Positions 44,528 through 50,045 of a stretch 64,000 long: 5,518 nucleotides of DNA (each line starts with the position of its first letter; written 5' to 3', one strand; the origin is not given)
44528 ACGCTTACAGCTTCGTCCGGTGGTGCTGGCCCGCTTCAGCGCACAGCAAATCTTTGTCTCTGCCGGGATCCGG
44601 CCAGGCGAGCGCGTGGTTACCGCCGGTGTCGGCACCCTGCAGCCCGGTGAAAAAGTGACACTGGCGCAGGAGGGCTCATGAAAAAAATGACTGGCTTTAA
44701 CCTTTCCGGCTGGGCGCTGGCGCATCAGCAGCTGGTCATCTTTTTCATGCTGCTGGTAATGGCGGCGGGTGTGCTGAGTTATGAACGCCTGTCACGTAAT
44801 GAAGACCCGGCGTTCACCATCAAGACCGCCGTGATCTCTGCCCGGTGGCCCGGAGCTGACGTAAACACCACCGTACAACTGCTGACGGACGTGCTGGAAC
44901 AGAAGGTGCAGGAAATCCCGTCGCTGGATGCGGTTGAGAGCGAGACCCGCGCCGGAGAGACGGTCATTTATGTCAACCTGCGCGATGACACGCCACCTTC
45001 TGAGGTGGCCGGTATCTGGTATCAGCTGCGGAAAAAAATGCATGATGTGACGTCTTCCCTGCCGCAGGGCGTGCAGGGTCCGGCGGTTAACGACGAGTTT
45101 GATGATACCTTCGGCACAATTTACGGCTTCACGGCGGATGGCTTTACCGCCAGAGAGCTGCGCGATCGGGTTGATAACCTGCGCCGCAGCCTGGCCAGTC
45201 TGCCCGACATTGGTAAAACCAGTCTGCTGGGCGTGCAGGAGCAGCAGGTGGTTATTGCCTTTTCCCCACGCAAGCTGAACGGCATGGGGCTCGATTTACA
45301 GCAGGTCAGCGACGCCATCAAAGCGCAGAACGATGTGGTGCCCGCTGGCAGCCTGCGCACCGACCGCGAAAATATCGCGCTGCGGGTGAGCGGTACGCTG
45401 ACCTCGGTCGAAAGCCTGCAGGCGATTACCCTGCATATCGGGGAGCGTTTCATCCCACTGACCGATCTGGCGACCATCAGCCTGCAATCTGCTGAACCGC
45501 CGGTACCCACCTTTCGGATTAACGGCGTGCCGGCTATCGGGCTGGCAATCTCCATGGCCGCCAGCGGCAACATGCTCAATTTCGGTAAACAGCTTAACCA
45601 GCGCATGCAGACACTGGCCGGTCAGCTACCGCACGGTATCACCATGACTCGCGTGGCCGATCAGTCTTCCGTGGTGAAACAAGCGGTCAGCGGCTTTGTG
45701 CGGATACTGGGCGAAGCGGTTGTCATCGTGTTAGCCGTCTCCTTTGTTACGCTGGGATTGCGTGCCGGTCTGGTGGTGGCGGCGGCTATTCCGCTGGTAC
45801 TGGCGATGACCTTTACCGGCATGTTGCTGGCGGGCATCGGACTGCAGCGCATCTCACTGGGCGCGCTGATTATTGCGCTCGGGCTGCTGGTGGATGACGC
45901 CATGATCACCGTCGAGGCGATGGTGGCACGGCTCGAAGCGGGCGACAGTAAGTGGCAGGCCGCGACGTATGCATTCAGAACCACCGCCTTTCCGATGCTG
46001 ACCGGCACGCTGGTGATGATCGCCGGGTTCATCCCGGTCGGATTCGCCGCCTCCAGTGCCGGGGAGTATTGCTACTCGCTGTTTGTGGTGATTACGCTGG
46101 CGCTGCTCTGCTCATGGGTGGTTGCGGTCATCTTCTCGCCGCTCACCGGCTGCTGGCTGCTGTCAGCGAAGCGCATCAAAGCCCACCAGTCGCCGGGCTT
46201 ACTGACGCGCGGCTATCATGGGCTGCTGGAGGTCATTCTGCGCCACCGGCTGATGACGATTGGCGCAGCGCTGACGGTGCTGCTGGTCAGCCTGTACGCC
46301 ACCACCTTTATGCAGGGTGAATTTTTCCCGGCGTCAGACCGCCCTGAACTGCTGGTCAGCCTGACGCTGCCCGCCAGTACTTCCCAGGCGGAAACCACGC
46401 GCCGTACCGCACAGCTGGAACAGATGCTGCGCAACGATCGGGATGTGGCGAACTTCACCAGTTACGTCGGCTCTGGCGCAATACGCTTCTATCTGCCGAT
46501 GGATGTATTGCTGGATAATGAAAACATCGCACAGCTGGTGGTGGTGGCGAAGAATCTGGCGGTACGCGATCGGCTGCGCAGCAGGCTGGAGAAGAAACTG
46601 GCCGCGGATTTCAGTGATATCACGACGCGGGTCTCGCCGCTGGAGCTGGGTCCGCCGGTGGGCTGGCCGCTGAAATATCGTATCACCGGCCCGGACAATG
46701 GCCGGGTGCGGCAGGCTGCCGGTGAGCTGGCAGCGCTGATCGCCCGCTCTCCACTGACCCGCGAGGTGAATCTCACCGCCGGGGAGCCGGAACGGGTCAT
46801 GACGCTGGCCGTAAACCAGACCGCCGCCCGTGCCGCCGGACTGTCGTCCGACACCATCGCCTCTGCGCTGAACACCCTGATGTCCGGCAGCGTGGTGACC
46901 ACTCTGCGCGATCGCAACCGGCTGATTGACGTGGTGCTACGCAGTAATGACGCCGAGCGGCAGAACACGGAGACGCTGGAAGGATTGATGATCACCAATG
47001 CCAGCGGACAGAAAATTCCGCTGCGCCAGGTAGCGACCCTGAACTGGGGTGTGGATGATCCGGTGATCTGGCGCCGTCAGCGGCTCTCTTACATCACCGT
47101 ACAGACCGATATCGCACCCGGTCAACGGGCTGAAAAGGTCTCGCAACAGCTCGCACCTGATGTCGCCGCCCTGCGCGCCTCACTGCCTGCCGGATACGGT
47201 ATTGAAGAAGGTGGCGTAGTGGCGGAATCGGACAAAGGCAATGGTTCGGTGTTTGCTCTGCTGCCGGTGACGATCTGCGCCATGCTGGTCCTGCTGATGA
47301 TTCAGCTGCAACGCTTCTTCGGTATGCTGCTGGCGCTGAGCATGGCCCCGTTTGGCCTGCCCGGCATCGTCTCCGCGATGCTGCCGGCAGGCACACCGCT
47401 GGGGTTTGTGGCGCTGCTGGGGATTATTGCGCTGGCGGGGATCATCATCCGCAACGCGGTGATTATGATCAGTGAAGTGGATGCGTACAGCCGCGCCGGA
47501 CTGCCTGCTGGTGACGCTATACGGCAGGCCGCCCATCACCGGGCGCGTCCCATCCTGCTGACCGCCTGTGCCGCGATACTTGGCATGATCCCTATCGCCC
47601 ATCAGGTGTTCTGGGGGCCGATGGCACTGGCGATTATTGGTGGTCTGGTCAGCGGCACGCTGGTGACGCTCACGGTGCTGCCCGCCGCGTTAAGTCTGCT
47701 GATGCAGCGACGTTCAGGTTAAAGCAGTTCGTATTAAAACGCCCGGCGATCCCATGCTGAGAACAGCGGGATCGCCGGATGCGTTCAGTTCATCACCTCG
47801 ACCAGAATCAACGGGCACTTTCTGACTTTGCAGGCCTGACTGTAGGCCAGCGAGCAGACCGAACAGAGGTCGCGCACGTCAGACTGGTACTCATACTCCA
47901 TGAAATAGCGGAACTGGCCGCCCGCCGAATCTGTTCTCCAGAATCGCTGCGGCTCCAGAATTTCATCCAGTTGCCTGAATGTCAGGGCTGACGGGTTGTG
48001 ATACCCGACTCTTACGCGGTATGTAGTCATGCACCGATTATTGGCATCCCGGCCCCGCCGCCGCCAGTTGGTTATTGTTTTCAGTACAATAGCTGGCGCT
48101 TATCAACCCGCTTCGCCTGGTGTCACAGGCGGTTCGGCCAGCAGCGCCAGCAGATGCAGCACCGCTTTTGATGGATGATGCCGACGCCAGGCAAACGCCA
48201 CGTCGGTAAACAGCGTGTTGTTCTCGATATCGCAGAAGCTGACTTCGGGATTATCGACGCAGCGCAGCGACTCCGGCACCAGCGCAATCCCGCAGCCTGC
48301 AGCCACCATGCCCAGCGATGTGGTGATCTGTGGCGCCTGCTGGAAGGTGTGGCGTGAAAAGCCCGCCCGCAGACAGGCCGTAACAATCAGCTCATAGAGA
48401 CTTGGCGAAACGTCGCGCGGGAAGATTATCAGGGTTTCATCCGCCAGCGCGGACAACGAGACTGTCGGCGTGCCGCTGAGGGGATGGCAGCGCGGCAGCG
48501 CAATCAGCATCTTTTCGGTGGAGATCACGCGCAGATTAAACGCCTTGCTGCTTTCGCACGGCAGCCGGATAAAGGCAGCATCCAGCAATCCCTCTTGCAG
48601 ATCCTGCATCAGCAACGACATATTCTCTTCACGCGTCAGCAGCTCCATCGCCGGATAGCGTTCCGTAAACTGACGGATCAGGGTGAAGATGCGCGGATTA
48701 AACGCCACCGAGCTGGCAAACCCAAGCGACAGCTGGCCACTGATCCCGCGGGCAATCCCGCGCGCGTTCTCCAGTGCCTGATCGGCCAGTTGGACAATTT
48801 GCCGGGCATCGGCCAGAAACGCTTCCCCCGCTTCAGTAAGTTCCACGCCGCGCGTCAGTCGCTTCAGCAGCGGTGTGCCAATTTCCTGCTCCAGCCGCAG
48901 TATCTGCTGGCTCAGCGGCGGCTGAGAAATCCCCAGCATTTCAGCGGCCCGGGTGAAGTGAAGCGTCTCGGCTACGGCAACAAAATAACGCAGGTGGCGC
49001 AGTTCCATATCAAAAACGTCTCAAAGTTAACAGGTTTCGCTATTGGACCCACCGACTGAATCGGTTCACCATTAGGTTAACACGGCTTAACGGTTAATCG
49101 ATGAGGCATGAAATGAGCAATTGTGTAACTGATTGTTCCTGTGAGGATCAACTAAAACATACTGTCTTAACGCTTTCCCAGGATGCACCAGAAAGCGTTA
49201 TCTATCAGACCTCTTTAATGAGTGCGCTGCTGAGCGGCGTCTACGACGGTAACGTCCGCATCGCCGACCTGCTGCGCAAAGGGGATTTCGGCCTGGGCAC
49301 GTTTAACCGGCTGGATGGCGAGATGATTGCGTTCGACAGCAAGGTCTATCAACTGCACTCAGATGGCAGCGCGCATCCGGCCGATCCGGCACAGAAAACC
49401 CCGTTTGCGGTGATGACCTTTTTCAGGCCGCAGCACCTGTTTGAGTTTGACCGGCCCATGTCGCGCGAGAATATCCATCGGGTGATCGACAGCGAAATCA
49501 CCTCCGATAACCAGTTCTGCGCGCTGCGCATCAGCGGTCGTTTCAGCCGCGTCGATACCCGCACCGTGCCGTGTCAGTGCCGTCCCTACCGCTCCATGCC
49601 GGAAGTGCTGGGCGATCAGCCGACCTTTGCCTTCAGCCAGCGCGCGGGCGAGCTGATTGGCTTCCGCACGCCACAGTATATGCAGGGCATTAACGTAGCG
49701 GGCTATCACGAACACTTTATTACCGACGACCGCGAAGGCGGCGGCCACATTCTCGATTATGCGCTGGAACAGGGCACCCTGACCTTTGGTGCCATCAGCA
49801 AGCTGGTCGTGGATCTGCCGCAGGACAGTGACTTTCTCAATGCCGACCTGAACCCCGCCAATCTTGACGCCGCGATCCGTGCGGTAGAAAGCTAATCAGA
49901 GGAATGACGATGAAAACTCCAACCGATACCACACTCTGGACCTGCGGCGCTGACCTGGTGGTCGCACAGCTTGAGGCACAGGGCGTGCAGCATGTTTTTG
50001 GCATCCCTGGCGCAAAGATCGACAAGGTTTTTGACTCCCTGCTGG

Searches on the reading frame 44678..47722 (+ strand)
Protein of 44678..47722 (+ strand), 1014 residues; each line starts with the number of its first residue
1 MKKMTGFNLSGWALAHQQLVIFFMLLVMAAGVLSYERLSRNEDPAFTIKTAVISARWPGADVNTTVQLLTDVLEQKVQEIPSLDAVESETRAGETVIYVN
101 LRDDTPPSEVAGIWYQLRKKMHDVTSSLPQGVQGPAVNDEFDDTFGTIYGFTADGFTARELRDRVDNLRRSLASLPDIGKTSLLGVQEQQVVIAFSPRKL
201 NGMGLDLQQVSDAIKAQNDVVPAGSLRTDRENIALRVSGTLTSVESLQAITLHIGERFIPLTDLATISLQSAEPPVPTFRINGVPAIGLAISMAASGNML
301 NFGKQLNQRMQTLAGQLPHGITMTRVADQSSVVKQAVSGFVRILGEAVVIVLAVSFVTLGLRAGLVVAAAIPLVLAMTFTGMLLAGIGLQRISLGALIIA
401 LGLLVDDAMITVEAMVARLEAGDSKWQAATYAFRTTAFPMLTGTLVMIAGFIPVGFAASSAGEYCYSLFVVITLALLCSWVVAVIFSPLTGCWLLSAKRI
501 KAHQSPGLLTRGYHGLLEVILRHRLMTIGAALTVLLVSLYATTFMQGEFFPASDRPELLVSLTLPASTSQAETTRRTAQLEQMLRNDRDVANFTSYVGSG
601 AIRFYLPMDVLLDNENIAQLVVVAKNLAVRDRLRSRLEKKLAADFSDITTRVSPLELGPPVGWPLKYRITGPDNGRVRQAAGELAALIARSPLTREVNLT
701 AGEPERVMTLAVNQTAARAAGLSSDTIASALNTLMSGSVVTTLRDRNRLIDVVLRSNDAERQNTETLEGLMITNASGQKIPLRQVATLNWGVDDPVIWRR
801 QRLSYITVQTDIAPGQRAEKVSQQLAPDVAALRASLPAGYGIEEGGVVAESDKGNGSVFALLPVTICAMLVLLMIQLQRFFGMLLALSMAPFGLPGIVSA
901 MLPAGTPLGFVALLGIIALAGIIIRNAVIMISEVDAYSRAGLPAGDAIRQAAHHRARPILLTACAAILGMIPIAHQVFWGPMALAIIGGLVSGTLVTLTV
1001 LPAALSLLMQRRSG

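Call 44: search_protein_families(library=ncbifam, proteins=[window:44678-47722:+], max_evalue=0.00001)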
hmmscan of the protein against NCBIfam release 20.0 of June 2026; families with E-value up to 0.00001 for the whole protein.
window:44678-47722:+ (1014 aa): 12 families
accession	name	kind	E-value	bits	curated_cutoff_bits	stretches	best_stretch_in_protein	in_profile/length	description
NF033617.1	RND_permease_2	subfamily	8.6e-131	437.8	1250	1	19-1008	10-1007/1009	multidrug efflux RND transporter permease subunit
NF000282.2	RND_permease_1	subfamily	3.2e-108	363.1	1250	1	24-1004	15-1023/1029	multidrug efflux RND transporter permease subunit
TIGR00915.1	2A0602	subfamily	8.6e-99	331.8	940.35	1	24-1003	16-1023/1050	efflux RND transporter permease subunit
TIGR00914.1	2A0601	subfamily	2.4e-90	303.7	701.45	1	13-1012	9-1039/1051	CusA/CzcA family heavy metal efflux RND transporter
NF007905.0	PRK10614.1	equivalog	6.7e-72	242.5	1774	1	22-1004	16-1004/1025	multidrug efflux RND transporter permease subunit MdtC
NF007133.0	PRK09579.1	equivalog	4.5e-69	233.1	1763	2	20-585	14-585/1017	multidrug efflux RND transporter permease subunit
NF007798.0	PRK10503.1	equivalog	9.7e-68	228.7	1584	1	22-1004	25-1018/1040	MdtB/MuxB family multidrug efflux RND transporter permease subunit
NF007842.1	PRK10555.1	equivalog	1e-66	225.6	1854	1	24-1003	16-1021/1036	multidrug efflux RND transporter permease AcrD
NF007131.0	PRK09577.1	equivalog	5.7e-61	206.4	1768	1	24-1004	16-1013/1045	multidrug efflux RND transporter permease subunit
NF011706.2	PRK15127.1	equivalog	7.3e-58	196.3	2150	1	24-1002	16-1018/1049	multidrug efflux RND transporter permease subunit AcrB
NF000037.1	RND_perm_OqxB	exception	3.1e-41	141.2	2200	1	23-994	17-1020/1050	multidrug efflux RND transporter permease subunit OqxB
TIGR00921.1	2A067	subfamily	9e-06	24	351.9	0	860-1008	196-346/733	hydrophobe/amphiphile efflux-3 (HAE3) family transporter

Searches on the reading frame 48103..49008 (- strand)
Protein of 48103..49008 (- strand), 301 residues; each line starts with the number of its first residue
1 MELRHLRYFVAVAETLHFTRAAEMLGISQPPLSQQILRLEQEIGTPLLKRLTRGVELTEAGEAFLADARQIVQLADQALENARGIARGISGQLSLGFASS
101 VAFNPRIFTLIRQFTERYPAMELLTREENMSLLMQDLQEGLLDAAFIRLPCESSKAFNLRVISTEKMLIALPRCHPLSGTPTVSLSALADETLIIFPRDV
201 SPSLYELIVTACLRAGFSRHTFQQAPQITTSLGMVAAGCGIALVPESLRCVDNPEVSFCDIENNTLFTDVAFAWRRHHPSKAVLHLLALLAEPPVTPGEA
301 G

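Call 44: search_protein_families(library=ncbifam, proteins=[window:48103-49008:-], max_evalue=0.00001)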
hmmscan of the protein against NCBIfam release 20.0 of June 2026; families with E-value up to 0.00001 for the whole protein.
window:48103-49008:- (301 aa): 52 families (the best 25 are shown)
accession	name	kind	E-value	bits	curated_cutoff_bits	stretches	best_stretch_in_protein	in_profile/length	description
NF045775.1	acetoin_reg_AlsR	exception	1.2e-74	251.4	430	1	1-290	1-288/290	acetoin biosynthesis transcriptional regulator AlsR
NF007439.0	PRK09986.1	equivalog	7.6e-60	202.8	290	1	2-291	8-295/296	LysR family transcriptional regulator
NF007385.0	PRK09906.1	equivalog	5.2e-51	173.5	356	1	1-291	1-288/296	DNA-binding transcriptional regulator HcaR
NF053705.1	TransRegGltCGpos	equivalog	5.4e-48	163.7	350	1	1-255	1-252/300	glutamate biosynthesis transcriptional regulator GltC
NF047520.1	trans_act_CidR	equivalog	1.2e-47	162.5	415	1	1-278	1-275/292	cidABC operon transcriptional activator CidR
NF040709.1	benzoate_BenM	exception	1e-38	133.4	600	1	1-281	1-280/299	benzoate utilization transcription regulator BenM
NF008361.0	PRK11151.1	equivalog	1.6e-37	129.4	329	1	1-247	1-243/305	DNA-binding transcriptional regulator OxyR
NF040710.1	benzoate_CatM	exception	2.6e-36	125.4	580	1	1-288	1-287/293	cis,cis-muconate-binding transcription regulator CatM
NF008416.0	PRK11242.1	equivalog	3.4e-35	121.8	277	1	1-276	1-272/300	transcriptional regulator CynR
NF008410.0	PRK11233.1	equivalog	1.7e-31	109.5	309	1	1-268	1-264/305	nitrogen assimilation transcriptional regulator NAC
TIGR03339.1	phn_lysR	subfamily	6.6e-31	107.6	341.1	1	6-283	2-272/279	aminoethylphosphonate catabolism associated LysR family transcriptional regulator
NF040786.1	LysR_Sec_metab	equivalog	1.2e-28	100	250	1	1-243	1-244/298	selenium metabolism-associated LysR family transcriptional regulator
TIGR02424.1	TF_pcaQ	equivalog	1.8e-28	99.3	303.8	1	2-198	4-200/300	pca operon transcription factor PcaQ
NF008722.0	PRK11716.1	equivalog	3e-27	95.4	246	1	1-246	1-243/293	HTH-type transcriptional activator IlvY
NF047711.1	PutUtilRegPtrR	equivalog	4.1e-27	95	400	1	1-290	1-282/283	putrescine utilization regulator PtrR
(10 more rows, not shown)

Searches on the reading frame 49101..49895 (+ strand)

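Call 44: search_protein_families(library=ncbifam, proteins=[window:49101-49895:+], max_evalue=0.00001)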
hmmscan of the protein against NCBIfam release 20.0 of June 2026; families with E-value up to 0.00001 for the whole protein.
window:49101-49895:+ (264 aa): 1 family
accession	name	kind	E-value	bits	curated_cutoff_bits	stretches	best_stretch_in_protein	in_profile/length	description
TIGR01252.1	acetolac_decarb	equivalog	1.6e-86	289.5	180.65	1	33-262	2-231/232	acetolactate decarboxylase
